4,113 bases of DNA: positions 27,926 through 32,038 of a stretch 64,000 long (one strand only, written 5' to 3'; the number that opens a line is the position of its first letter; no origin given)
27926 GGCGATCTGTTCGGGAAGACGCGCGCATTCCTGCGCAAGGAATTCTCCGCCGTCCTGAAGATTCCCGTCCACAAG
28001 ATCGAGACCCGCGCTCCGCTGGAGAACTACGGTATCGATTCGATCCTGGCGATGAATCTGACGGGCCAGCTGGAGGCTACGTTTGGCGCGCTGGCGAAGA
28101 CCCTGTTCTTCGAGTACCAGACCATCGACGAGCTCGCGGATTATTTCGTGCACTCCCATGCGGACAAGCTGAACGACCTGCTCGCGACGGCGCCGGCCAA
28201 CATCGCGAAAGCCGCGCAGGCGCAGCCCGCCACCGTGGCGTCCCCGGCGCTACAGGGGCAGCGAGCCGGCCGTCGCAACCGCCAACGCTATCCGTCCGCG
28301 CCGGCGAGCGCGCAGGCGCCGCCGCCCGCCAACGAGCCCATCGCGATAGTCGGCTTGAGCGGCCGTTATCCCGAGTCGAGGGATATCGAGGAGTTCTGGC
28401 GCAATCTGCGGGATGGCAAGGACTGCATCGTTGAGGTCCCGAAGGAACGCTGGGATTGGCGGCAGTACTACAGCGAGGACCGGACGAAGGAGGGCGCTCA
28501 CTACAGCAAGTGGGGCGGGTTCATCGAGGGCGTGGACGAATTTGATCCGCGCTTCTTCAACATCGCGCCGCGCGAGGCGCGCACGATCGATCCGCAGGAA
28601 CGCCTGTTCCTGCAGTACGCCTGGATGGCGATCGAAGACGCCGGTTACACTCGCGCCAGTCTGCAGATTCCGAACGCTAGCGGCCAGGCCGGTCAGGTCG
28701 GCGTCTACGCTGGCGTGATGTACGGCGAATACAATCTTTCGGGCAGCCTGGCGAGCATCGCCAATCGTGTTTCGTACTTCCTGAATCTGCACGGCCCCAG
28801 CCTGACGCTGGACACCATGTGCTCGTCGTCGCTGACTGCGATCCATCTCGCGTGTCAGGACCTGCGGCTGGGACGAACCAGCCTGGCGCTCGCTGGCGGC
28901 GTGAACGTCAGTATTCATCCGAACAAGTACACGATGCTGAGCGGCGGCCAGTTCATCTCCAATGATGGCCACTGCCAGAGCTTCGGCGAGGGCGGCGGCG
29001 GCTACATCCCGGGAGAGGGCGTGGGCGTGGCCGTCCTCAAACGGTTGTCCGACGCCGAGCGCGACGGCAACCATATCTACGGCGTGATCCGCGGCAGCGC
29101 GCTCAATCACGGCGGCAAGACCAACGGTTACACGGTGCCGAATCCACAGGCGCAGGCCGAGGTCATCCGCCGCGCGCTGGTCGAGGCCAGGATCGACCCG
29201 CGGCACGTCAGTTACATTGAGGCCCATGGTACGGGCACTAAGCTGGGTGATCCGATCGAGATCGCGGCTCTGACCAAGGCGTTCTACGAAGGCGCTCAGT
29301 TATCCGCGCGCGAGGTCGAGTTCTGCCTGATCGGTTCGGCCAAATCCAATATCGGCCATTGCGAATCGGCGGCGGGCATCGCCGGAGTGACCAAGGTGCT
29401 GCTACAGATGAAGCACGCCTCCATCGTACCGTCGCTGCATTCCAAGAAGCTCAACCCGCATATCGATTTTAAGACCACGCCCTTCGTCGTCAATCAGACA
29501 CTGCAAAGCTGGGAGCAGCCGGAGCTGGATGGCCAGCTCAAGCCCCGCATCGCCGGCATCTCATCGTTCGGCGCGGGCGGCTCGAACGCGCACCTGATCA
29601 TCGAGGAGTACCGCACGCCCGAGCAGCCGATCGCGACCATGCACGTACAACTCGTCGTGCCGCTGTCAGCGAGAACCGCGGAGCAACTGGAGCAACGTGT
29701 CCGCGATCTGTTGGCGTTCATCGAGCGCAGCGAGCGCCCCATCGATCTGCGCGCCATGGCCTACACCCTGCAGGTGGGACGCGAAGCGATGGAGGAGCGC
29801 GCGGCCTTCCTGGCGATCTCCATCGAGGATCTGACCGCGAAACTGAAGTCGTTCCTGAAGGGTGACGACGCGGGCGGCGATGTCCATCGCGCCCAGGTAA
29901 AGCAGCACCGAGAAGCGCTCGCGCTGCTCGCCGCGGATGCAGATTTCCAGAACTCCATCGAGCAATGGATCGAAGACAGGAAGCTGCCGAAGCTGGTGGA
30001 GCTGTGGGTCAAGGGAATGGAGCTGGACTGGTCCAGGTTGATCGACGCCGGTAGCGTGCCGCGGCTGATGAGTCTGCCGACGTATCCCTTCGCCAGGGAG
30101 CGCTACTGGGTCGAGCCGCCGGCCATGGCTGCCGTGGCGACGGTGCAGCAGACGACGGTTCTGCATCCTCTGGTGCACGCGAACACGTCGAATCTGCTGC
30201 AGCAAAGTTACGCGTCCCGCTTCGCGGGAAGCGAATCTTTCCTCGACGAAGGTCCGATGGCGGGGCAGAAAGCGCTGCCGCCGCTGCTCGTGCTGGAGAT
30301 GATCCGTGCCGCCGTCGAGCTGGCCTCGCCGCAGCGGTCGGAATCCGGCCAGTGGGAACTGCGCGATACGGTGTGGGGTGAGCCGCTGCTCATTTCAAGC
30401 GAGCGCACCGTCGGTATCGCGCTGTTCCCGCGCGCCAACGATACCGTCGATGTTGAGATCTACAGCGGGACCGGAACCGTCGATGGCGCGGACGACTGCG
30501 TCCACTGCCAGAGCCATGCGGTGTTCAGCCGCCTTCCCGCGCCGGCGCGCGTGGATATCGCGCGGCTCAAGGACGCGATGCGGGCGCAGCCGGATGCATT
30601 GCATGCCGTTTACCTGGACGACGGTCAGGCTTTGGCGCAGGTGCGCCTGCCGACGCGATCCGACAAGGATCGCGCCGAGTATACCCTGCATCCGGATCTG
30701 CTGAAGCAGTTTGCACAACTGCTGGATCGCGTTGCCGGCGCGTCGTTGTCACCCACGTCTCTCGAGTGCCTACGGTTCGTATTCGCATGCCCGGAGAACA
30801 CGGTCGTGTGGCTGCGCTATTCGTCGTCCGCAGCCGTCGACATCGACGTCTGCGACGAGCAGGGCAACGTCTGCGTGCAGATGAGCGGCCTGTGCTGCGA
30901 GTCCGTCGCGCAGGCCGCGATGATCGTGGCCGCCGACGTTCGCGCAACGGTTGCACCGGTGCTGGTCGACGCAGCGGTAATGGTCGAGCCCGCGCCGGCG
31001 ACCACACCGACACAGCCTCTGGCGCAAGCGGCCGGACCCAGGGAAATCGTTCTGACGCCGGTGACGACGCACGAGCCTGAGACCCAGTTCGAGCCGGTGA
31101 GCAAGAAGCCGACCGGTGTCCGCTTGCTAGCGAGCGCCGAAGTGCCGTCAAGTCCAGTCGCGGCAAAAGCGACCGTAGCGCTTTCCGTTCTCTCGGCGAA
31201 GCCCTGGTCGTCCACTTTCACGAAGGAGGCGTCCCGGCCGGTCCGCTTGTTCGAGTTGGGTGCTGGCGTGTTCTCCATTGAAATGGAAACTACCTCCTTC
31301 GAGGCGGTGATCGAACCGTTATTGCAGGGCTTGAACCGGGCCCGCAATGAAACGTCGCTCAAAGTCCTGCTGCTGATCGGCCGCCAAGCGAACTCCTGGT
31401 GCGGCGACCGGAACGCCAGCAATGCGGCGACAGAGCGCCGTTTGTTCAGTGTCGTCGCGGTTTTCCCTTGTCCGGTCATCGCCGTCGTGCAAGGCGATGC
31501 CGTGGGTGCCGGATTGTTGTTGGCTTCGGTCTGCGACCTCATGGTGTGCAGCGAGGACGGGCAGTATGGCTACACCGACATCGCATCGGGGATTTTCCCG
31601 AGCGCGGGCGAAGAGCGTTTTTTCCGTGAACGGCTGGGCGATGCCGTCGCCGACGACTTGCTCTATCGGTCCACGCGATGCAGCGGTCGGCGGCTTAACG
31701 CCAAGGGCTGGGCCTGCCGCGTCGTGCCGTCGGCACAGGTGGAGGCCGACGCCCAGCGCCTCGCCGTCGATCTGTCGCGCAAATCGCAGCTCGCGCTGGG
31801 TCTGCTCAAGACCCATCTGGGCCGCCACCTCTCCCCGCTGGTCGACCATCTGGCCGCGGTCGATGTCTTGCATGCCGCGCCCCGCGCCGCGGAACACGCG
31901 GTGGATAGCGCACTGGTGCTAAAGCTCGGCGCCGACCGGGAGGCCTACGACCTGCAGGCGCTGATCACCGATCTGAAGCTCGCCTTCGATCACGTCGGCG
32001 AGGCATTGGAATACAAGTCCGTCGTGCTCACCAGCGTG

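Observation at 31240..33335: Second copy of the triple-crotonase array, followed by an ACP doublet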

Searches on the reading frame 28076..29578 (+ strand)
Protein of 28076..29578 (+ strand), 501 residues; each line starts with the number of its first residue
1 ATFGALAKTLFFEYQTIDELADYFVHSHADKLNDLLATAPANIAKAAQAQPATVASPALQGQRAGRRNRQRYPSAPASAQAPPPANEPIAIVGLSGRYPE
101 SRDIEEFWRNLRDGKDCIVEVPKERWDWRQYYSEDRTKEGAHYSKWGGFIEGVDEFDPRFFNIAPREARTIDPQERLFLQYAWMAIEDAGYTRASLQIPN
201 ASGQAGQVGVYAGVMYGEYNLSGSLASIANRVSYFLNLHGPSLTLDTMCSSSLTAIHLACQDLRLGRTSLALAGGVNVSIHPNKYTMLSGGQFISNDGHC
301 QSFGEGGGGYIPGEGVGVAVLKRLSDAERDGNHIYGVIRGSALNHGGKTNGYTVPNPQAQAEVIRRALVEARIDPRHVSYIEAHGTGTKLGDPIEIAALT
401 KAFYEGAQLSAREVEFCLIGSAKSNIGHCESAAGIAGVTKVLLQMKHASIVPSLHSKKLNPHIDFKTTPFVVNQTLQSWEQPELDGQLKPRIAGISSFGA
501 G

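Call 51: search_protein_families(library=pfam, proteins=[window:28076-29578:+], max_evalue=0.001)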
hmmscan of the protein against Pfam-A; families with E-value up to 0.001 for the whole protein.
window:28076-29578:+ (501 aa): 3 families
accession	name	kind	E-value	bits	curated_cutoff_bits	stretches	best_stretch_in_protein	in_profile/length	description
PF00109.32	ketoacyl-synt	-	1.2e-84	284.3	20.8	1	87-327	2-252/252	Beta-ketoacyl synthase, N-terminal domain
PF02801.28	Ketoacyl-synt_C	-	9.9e-43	145.4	20.8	1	335-456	1-118/119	Beta-ketoacyl synthase, C-terminal domain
PF00108.29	Thiolase_N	-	5.2e-06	26.5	26.4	1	226-276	60-112/260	Thiolase, N-terminal domain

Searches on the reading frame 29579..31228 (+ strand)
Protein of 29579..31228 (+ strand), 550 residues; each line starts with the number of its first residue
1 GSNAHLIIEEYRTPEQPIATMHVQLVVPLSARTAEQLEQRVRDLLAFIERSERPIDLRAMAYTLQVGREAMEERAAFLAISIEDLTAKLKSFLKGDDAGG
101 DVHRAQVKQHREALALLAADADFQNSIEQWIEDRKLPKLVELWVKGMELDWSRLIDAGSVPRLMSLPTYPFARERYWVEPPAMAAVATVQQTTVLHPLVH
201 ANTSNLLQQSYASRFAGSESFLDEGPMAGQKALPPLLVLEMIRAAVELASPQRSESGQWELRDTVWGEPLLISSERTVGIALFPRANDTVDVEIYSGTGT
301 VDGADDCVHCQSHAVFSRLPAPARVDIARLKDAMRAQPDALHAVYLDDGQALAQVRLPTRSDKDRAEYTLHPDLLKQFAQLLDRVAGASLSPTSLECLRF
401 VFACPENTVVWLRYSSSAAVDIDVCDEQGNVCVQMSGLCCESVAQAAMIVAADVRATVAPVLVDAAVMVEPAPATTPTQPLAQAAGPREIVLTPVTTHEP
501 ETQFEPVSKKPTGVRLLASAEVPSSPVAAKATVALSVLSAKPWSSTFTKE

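Call 51: search_protein_families(library=pfam, proteins=[window:29579-31228:+], max_evalue=0.001)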
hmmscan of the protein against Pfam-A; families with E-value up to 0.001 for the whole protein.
window:29579-31228:+ (550 aa): 5 families
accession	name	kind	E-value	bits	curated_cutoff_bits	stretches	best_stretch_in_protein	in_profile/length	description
PF22336.2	RhiE-like_linker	-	1.2e-20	73.7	27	1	29-96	2-67/67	RhiE-like, KS-MAT linker domain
PF21089.3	PKS_DH_N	-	4.8e-15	55.8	27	1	196-296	1-102/103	Polyketide synthase dehydratase domain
PF22621.2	CurL-like_PKS_C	-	2.1e-13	50.5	27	1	27-89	3-64/64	CurL-like, PKS C-terminal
PF14765.12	PS-DH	-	9.6e-12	45.2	23.7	1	340-447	39-163/166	Polyketide synthase dehydratase N-terminal domain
PF16197.11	KAsynt_C_assoc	-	0.00076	20.3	33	0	1-74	36-107/111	Ketoacyl-synthetase C-terminal extension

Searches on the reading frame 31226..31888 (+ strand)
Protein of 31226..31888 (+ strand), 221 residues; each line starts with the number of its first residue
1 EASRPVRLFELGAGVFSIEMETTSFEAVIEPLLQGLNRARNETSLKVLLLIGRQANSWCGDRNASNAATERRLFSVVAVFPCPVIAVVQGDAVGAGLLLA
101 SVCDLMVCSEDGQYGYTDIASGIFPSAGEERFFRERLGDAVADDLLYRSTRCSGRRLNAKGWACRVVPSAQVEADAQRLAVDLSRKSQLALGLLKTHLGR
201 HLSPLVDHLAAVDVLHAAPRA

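Call 8: search_protein_families(library=pfam, proteins=[window:31226-31888:+], max_evalue=1)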
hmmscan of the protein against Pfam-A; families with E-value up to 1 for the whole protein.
window:31226-31888:+ (221 aa): 2 families
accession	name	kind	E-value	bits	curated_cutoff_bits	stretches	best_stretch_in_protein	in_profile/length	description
PF00378.25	ECH_1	-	1.1e-23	84.4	27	1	28-203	24-210/251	Enoyl-CoA hydratase/isomerase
PF16113.10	ECH_2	-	4e-08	33.6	27.2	1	64-185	70-190/335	Enoyl-CoA hydratase/isomerase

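Call 40: search_solved_structures(query=window:31226-31888:+, max_evalue=0.001, show_alignments=3)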
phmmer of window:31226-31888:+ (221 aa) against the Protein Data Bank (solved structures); distinct sequences matched with E-value up to 0.001: 135 (the best 60 are shown).
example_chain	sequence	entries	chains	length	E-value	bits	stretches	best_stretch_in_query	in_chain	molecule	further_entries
5zai_A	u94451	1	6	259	1.4e-18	70.8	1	70-211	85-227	3-hydroxypropionyl-coenzyme A dehydratase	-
2q2x_A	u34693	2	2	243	1.7e-14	57.5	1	6-202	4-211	CurF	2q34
2q35_A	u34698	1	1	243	1.9e-14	57.3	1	6-202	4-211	CurF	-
1uiy_A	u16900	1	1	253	3.8e-14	56.3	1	60-196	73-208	Enoyl-CoA Hydratase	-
4fzw_A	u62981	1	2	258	1.2e-13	54.7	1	29-198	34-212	2,3-dehydroadipyl-CoA hydratase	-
4q1i_A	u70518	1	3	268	2.6e-13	53.6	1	30-210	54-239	Polyketide biosynthesis enoyl-CoA isomerase PksI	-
6lvp_A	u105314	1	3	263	6.8e-13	52.2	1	3-204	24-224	Enoyl-CoA hydratase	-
4q1k_A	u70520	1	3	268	7.3e-13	52.1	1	65-210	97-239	polyketide biosynthesis enoyl-CoA isomerase PksI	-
4q1j_A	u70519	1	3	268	7.5e-13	52.1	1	65-210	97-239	Polyketide biosynthesis enoyl-CoA isomerase PksI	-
4q1g_A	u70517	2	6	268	7.9e-13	52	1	65-210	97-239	Polyketide biosynthesis enoyl-CoA isomerase PksI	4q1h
2pbp_A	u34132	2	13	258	1.3e-12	51.3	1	78-199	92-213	Enoyl-CoA hydratase subunit I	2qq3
3kqf_A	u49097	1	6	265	2.7e-12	50.3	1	27-198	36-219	Enoyl-CoA hydratase/isomerase family protein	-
3pzk_A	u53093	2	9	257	4.6e-12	49.5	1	77-201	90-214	e enoyl-CoA hydratase echA8 | enoyl-CoA hydratase echA8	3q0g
3q0j_A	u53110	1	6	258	4.6e-12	49.5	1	77-201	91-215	enoyl-CoA hydratase echA8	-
3h81_A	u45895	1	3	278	5.5e-12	49.3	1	77-201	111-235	enoyl-CoA hydratase echA8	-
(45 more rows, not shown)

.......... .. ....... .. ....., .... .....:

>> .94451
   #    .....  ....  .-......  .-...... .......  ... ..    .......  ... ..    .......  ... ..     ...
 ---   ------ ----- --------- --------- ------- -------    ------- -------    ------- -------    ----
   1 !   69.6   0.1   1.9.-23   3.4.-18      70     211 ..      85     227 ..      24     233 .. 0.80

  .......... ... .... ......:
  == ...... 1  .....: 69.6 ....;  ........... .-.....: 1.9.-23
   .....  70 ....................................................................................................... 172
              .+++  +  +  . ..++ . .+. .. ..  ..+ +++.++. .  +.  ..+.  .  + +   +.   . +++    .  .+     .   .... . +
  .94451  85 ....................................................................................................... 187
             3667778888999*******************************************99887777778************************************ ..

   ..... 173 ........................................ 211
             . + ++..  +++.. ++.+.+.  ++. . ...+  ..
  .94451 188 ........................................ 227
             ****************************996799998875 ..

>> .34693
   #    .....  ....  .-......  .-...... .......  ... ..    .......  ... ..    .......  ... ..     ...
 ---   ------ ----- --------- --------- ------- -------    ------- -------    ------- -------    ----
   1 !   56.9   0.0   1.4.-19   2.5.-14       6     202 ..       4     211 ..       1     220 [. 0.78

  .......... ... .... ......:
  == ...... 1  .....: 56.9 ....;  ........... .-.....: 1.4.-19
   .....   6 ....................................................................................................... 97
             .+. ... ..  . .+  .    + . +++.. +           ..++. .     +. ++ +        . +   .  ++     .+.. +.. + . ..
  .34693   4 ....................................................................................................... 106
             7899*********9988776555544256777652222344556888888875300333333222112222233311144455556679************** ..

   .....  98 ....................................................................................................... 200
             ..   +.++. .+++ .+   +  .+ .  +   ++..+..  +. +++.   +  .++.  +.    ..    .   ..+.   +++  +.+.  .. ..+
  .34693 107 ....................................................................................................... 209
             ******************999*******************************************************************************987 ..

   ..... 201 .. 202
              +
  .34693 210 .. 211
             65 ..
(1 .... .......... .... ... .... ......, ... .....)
